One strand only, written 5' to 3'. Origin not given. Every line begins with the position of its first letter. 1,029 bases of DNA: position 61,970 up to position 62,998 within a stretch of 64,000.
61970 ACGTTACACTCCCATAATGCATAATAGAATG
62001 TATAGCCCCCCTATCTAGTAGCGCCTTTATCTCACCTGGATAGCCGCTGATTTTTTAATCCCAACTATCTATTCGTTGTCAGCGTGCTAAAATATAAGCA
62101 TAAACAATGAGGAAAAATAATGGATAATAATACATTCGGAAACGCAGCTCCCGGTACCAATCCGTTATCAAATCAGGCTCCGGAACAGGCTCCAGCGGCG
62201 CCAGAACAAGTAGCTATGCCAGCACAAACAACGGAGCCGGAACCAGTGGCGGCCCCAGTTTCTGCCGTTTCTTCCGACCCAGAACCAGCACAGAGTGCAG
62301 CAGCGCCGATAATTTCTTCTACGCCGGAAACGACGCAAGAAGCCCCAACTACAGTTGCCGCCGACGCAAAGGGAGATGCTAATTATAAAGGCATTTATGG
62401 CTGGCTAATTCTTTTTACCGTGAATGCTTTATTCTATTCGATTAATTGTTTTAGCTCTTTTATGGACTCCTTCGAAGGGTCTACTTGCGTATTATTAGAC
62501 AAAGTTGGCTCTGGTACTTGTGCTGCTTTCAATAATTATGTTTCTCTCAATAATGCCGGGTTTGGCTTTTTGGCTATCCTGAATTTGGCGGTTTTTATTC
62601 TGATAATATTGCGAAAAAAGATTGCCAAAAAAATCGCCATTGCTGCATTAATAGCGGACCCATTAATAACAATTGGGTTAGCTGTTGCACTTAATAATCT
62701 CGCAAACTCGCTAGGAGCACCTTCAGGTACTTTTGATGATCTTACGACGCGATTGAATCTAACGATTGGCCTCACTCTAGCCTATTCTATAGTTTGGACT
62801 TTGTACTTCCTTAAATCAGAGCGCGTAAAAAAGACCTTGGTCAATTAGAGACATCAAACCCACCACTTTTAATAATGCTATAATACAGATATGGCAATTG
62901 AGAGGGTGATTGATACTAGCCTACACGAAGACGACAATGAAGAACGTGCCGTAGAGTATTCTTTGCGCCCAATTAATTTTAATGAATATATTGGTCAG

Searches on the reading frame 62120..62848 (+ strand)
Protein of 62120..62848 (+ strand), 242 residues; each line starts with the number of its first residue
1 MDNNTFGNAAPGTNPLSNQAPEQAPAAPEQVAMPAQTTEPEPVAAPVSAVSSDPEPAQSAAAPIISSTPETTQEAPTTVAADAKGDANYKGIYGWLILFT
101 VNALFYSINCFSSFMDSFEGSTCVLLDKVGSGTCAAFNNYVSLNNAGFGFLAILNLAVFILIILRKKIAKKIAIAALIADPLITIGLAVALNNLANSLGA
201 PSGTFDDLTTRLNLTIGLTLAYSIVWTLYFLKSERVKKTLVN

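Call 44: search_protein_families(library=pfam, proteins=[window:62120-62848:+], max_evalue=0.001)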
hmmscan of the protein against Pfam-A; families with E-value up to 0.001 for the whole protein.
window:62120-62848:+ (242 aa): 1 family
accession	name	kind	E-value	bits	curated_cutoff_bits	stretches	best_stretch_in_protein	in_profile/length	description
PF10754.15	DUF2569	-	4.4e-11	43.9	26.5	1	89-240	1-142/143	Protein of unknown function (DUF2569)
